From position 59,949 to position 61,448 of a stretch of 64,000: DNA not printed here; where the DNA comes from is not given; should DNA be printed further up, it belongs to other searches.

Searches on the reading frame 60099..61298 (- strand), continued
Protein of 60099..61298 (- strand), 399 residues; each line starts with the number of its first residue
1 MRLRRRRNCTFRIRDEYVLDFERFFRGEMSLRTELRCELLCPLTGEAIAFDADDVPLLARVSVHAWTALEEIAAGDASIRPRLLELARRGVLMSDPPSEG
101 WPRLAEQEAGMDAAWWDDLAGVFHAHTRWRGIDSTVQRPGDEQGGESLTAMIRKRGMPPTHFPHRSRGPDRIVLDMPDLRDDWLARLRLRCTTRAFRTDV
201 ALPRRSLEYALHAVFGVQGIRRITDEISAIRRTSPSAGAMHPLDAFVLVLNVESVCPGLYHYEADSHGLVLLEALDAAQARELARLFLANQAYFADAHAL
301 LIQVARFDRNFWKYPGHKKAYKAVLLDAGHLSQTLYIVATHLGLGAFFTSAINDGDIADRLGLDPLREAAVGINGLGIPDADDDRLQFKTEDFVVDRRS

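Call 41: fold_search(model_id=the predicted structure, library=pdb)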
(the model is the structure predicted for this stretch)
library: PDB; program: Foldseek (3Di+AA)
matches with E <= 10: 266; with E <= 0.001: 173
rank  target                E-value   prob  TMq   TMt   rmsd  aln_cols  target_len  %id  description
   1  7ly7_B                2.0e-14  1.00  0.51  0.61   9.8       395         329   17  Crystal structure of the elongation module of the bacillamide NRPS, BmdB, in complex with the oxidase BmdC (released 2022-02-02)
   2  8pz5_A                5.4e-14  1.00  0.46  0.40  15.4       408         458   19  Structure of ThcOx, solved at wavelength 3.099 A (released 2023-10-25)
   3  5lq4_B                1.2e-13  1.00  0.47  0.40  18.7       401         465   21  The Structure of ThcOx, the First Oxidase Protein from the Cyanobactin Pathways (released 2016-11-09)
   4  5lq4_A                3.6e-13  1.00  0.46  0.41  15.6       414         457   20  The Structure of ThcOx, the First Oxidase Protein from the Cyanobactin Pathways (released 2016-11-09)
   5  6grh_C                1.3e-12  1.00  0.49  0.71   5.0       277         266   19  E. coli Microcin synthetase McbBCD complex with truncated pro-MccB17 bound (released 2019-01-30)
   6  6gos_C                1.8e-12  1.00  0.50  0.72   5.0       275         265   19  E. coli Microcin synthetase McbBCD complex with pro-MccB17 bound (released 2019-01-30)
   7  7ly4_A                2.0e-12  1.00  0.52  0.63   8.5       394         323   17  Cryo-EM structure of the elongation module of the bacillamide NRPS, BmdB, in complex with the oxidase, BmdC (released 2022-02-02)
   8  3eo7                  1.7e-11  1.00  0.39  0.32   5.4       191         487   24  Crystal structure of a putative nitroreductase (ava_2154) from anabaena variabilis atcc 29413 at 1.80 A resolution (released 2008-10-28)
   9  7ly5_B                3.5e-11  1.00  0.41  0.83   3.5       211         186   24  Proteolyzed crystal structure of the bacillamide NRPS, BmdB, in complex with the oxidase BmdC (released 2022-02-02)
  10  3hoi                  1.8e-10  1.00  0.39  0.77   9.2       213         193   21  Crystal structure of FMN-dependent nitroreductase BF3017 from Bacteroides fragilis NCTC 9343 (YP_212631.1) from Bacteroi (released 2009-06-23)
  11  3hj9_B                1.9e-10  1.00  0.40  0.72   8.9       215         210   25  Crystal structure of a putative nitroreductase (reut_a1228) from ralstonia eutropha jmp134 at 2.00 A resolution (released 2009-06-16)
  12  3hj9_A                2.2e-10  1.00  0.40  0.71   8.7       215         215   25  Crystal structure of a putative nitroreductase (reut_a1228) from ralstonia eutropha jmp134 at 2.00 A resolution (released 2009-06-16)
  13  8cqs_A                1.6e-09  1.00  0.39  0.78   9.1       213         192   20  Flavin mononucleotide-dependent nitroreductase B.thetaiotaomicron (BT_0217) (released 2024-03-27)
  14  8cqs_B                1.7e-09  1.00  0.39  0.77   7.4       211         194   20  Flavin mononucleotide-dependent nitroreductase B.thetaiotaomicron (BT_0217) (released 2024-03-27)
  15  5uu6_A                9.1e-07  1.00  0.34  0.55   3.5       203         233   17  The crystal structure of nitroreductase A from Vibrio parahaemolyticus RIMD 2210633 (released 2017-03-01)
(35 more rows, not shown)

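Call 78: search_protein_families(library=padloc, proteins=[window:60099-61298:-], max_evalue=0.01)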
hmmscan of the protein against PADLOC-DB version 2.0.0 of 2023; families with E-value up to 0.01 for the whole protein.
window:60099-61298:- (399 aa): 0 families
